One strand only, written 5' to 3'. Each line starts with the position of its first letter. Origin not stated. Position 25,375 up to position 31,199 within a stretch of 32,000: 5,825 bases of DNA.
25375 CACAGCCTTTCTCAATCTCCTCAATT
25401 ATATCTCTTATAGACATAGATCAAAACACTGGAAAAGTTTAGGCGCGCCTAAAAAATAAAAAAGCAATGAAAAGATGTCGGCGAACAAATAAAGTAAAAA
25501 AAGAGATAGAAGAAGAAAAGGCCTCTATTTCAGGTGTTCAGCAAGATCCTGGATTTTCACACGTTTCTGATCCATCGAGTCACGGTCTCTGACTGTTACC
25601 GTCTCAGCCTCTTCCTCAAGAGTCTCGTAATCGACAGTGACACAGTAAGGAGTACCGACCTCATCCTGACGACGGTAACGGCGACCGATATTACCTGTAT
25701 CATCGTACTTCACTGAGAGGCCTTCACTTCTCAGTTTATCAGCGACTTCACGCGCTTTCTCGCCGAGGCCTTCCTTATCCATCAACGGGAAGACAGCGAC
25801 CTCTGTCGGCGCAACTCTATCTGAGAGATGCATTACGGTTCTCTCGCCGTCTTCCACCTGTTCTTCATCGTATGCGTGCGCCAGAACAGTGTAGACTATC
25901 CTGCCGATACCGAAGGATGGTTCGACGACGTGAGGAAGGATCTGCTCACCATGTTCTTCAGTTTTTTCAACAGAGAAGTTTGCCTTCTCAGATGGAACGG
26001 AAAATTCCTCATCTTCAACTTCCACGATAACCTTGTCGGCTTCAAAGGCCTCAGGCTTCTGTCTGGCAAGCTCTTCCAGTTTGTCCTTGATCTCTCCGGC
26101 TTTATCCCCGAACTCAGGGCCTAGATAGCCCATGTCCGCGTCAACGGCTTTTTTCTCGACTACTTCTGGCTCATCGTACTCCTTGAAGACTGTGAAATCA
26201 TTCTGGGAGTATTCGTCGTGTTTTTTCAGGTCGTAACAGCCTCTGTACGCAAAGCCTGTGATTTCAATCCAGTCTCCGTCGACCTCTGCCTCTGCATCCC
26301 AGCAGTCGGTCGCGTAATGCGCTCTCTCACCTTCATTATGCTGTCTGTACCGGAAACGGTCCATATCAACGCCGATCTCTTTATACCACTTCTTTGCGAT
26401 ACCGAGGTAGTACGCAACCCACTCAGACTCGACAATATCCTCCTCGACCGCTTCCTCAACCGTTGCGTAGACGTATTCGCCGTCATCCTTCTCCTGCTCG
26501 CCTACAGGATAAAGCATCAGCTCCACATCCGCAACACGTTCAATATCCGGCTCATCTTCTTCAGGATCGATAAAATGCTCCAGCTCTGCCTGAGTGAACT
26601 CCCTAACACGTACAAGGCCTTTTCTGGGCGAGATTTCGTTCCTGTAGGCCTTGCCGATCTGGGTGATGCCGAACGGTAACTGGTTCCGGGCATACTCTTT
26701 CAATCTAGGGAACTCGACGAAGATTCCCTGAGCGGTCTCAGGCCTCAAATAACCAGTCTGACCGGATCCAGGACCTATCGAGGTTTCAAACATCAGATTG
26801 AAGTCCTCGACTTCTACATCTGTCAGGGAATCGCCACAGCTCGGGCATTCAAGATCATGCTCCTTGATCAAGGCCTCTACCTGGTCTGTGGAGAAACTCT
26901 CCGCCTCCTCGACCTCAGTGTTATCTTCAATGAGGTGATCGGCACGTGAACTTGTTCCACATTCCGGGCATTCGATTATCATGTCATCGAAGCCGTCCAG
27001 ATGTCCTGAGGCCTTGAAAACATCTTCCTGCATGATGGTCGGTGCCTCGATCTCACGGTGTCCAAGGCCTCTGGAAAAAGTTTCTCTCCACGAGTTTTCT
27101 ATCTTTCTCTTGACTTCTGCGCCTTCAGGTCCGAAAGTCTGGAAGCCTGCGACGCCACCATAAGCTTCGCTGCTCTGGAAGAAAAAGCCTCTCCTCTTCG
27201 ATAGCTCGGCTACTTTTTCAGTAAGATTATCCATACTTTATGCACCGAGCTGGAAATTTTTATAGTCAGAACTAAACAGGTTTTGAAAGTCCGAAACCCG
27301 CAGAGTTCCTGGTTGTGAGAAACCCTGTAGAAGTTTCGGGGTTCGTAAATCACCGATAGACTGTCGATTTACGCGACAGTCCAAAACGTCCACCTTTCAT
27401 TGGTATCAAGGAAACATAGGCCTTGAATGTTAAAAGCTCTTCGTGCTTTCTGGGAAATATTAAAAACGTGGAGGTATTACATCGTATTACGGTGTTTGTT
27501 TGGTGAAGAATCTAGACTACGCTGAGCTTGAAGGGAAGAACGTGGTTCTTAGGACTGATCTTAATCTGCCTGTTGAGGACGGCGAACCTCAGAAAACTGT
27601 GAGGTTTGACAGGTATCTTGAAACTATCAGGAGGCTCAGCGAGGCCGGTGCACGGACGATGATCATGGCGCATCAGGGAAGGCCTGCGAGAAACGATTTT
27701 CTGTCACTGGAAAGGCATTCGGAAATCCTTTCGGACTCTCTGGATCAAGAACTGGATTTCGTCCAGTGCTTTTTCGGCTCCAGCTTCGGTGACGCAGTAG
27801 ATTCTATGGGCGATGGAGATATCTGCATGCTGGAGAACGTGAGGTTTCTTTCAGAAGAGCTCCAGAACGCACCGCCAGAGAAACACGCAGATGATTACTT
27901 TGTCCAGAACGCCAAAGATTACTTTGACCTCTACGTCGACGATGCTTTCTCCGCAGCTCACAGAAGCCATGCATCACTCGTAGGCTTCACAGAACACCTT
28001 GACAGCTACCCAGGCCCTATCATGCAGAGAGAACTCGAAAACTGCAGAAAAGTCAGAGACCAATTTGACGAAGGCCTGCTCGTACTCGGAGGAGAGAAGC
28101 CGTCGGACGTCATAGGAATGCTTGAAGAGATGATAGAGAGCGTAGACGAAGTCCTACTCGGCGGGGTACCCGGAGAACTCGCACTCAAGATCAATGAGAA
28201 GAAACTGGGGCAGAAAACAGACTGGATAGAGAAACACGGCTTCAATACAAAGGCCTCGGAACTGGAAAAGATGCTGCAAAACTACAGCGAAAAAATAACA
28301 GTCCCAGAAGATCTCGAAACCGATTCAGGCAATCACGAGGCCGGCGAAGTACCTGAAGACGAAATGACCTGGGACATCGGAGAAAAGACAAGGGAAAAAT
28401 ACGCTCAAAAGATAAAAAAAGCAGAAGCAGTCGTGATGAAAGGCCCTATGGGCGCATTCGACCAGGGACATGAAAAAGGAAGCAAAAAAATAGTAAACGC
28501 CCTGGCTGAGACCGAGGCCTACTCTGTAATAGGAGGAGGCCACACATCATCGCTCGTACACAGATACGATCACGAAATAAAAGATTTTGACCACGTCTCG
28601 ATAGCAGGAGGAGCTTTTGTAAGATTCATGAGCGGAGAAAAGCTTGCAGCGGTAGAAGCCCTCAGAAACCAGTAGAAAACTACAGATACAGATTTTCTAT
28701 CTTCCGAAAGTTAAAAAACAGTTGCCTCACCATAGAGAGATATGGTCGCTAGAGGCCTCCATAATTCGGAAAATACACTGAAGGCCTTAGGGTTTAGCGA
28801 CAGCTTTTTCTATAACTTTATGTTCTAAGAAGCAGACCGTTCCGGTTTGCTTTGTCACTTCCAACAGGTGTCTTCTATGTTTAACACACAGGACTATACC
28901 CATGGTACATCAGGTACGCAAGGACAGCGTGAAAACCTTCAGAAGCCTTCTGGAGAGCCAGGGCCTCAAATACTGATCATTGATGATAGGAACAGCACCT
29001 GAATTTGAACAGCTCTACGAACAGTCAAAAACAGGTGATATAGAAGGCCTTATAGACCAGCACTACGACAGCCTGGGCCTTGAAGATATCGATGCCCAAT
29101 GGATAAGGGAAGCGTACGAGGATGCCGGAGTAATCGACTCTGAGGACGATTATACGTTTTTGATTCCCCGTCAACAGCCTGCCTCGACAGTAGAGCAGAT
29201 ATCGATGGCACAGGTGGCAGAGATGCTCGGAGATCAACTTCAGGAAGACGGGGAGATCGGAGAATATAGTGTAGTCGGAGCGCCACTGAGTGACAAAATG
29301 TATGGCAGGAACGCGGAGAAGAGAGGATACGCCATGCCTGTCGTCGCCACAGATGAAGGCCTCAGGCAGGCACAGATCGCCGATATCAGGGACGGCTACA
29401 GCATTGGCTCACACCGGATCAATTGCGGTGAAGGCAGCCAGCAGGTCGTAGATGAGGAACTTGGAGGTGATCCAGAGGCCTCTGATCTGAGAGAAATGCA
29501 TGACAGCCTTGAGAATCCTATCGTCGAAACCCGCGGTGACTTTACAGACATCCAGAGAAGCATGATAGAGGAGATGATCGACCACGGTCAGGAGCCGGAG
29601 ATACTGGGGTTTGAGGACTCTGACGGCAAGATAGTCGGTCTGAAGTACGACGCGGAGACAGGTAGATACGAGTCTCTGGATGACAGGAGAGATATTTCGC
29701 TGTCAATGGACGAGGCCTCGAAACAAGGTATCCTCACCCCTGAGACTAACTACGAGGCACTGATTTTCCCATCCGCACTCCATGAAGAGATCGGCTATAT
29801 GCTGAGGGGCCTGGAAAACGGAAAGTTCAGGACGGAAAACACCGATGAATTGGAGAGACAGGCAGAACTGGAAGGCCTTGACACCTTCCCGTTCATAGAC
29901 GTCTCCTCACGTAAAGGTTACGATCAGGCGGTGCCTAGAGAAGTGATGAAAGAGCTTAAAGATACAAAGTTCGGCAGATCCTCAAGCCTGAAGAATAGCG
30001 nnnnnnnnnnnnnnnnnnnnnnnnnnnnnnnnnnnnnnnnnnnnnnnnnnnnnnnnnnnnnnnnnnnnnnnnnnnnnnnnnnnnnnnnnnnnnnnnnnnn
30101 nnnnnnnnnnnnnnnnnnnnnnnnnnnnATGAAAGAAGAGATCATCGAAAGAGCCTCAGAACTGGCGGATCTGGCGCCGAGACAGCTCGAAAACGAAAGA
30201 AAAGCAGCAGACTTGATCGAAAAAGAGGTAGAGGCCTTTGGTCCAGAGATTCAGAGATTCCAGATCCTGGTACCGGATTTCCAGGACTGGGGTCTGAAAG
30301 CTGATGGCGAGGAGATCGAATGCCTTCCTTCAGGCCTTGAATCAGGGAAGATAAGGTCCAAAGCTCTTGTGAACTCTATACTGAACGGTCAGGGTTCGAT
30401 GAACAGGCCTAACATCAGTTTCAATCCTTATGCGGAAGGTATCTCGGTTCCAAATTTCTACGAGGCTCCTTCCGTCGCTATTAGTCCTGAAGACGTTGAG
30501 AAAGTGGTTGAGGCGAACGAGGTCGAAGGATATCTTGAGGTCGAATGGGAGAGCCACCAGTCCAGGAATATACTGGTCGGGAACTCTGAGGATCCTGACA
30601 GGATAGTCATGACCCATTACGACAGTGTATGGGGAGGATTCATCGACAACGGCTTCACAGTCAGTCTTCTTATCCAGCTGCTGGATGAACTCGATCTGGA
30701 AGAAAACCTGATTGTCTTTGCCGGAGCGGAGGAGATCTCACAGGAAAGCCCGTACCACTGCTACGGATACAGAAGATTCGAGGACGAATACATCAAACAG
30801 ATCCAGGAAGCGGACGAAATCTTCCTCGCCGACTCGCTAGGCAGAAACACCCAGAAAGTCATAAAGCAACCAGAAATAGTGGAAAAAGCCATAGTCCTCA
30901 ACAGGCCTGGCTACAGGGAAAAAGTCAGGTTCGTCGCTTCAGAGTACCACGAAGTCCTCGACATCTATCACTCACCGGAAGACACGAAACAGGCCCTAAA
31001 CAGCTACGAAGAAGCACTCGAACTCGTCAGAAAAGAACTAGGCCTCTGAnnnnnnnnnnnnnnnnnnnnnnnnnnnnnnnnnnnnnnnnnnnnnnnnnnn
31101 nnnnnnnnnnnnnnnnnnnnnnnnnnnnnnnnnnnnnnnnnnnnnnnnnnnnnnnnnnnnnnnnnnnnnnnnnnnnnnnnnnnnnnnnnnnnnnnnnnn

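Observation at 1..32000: AGGCCT behaves as a highly iterated palindrome across the whole window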

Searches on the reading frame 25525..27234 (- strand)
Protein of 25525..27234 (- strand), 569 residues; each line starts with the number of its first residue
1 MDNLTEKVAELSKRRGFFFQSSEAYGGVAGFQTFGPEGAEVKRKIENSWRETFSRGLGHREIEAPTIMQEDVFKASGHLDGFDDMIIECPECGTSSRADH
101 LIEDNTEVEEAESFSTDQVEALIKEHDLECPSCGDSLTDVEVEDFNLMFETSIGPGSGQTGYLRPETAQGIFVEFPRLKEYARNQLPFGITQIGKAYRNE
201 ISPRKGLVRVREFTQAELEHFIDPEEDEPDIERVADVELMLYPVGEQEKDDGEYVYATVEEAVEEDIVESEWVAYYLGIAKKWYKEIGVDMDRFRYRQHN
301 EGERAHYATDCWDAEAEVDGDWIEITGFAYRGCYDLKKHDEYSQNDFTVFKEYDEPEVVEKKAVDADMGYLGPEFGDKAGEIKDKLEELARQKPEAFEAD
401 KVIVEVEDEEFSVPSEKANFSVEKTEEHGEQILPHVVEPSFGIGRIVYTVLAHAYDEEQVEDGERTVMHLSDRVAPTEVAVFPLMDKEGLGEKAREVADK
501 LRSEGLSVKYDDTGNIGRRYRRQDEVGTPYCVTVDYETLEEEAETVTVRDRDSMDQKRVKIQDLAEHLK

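Call 7: search_protein_families(library=pfam, proteins=[window:25525-27234:-])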
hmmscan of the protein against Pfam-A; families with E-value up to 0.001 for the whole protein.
window:25525-27234:- (569 aa): 2 families
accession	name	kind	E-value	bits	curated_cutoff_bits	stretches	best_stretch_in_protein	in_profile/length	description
PF03129.25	HGTP_anticodon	-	5.5e-22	78.2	21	1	478-569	1-92/94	Anticodon binding domain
PF00587.30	tRNA-synt_2b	-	2.3e-11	44.5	29.3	1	162-452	12-177/179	tRNA synthetase class II core domain (G, H, P, S and T)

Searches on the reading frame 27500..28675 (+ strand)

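Call 13: search_protein_families(library=pfam, proteins=[window:27500-28675:+])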
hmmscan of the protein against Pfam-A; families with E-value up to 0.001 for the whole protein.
window:27500-28675:+ (391 aa): 1 family
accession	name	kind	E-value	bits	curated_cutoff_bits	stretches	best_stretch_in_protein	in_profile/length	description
PF00162.24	PGK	-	1.3e-94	317.8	27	1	7-380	3-379/379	Phosphoglycerate kinase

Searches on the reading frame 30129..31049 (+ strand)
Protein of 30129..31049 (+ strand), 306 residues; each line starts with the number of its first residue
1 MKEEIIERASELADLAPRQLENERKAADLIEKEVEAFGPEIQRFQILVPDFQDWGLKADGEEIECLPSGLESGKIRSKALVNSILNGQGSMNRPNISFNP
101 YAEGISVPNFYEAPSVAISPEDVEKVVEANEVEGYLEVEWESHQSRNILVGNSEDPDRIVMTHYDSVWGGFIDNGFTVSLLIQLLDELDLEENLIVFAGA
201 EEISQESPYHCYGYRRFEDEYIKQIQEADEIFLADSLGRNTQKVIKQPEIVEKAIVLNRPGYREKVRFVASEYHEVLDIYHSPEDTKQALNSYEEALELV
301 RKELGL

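Call 13: search_protein_families(library=pfam, proteins=[window:30129-31049:+])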
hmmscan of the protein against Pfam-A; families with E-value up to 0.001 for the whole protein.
window:30129-31049:+ (306 aa): 0 families

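Call 54: find_encoding_contigs(protein=window:30129-31049:+, flank=10000, max_places=1)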
Protein window:30129-31049:+ (306 aa): 3 contigs read that carry it; 1 place shown.
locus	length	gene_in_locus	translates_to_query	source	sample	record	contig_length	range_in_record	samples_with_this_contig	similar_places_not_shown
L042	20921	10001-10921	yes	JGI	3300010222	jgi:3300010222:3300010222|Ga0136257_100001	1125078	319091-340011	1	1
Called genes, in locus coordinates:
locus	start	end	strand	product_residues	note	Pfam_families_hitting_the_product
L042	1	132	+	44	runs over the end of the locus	-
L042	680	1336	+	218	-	PF01351:RNase_HII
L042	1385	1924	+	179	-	PF02778:tRNA_int_endo_N, PF01974:tRNA_int_endo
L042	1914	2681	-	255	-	PF24827:AstE_AspA_cat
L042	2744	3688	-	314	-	PF01428:zf-AN1, PF01694:Rhomboid, PF08551:DUF1751 (weak)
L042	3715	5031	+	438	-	PF08495:FIST, PF10442:FIST_C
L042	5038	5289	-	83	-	-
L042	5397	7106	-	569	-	PF00587:tRNA-synt_2b, PF03129:HGTP_anticodon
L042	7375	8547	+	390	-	PF00162:PGK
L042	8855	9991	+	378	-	-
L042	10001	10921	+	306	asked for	-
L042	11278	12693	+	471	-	PF04107:GCS2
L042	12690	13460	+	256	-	PF24827:AstE_AspA_cat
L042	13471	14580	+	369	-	PF00579:tRNA-synt_1b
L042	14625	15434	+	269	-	PF01944:SpoIIM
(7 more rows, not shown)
